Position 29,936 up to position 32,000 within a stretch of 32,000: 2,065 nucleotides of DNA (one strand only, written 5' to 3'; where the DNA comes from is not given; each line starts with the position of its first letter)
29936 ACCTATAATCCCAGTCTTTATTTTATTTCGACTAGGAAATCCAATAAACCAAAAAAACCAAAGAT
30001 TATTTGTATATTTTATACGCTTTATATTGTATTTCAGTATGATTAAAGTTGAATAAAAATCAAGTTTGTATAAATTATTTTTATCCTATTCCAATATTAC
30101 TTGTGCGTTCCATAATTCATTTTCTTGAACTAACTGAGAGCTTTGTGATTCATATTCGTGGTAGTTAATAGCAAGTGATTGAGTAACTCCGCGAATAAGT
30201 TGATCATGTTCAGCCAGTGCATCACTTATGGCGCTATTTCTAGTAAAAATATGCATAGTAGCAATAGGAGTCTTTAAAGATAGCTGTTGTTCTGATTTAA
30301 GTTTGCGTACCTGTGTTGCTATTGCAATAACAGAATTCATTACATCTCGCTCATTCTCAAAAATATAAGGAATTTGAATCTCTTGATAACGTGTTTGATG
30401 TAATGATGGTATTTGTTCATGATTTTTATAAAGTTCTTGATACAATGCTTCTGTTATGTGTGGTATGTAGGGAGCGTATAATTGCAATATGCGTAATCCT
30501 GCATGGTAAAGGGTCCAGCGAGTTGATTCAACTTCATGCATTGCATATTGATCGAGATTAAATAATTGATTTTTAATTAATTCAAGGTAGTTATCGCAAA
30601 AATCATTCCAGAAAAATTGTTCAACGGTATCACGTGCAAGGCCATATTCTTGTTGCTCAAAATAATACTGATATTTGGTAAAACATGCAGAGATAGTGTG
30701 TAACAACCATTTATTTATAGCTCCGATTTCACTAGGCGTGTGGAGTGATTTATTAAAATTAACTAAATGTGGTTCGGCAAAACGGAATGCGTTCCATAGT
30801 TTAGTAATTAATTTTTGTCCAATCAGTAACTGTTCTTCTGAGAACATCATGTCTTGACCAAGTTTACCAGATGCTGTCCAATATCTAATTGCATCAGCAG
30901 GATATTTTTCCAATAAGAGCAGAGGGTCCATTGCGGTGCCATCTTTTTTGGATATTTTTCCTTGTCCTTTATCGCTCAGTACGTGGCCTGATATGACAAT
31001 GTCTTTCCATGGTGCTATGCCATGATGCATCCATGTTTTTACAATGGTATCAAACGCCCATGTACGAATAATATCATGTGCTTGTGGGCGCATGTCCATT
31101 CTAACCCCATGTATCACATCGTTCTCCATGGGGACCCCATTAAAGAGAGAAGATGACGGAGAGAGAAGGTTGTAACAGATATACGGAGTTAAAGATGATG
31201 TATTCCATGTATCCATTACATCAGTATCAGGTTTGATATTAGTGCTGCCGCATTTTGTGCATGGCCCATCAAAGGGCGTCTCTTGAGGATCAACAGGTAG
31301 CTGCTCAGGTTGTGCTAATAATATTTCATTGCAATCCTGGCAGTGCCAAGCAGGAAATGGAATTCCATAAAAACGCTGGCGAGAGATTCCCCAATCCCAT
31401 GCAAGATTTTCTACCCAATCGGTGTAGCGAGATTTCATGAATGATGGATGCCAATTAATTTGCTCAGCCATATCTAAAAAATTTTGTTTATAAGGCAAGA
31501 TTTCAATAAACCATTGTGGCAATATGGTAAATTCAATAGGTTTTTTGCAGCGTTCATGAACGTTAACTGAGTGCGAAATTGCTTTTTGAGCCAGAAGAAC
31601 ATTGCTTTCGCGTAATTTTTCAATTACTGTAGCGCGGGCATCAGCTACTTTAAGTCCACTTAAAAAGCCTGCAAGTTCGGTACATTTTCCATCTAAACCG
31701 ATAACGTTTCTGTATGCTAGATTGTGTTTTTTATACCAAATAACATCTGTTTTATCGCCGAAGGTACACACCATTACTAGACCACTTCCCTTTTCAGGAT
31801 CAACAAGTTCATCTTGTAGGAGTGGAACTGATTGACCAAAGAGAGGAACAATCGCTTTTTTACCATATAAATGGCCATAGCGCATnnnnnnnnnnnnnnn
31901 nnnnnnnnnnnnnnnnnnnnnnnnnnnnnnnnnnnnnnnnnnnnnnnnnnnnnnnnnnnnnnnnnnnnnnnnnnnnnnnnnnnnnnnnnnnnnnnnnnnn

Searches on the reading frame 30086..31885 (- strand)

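Call 3: search_protein_families(library=pfam, proteins=[window:30086-31885:-], max_evalue=1)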
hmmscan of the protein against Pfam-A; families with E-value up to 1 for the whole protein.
window:30086-31885:- (599 aa): 4 families
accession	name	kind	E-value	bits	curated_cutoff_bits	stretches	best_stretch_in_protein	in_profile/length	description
PF00133.28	tRNA-synt_1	-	6.5e-34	117.8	22.7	1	102-348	184-413/414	tRNA synthetases class I (I, L, M and V)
PF08264.19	Anticodon_1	-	4.3e-26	92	25.1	1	391-541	1-144/148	Anticodon-binding domain of tRNA ligase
PF09334.17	tRNA-synt_1g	-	4.8e-05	22.7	20.1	1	290-354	309-372/391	tRNA synthetases class I (M)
PF13603.12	tRNA-synt_1_2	-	0.0012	18.8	25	1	4-66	82-144/185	Leucyl-tRNA synthetase, editing domain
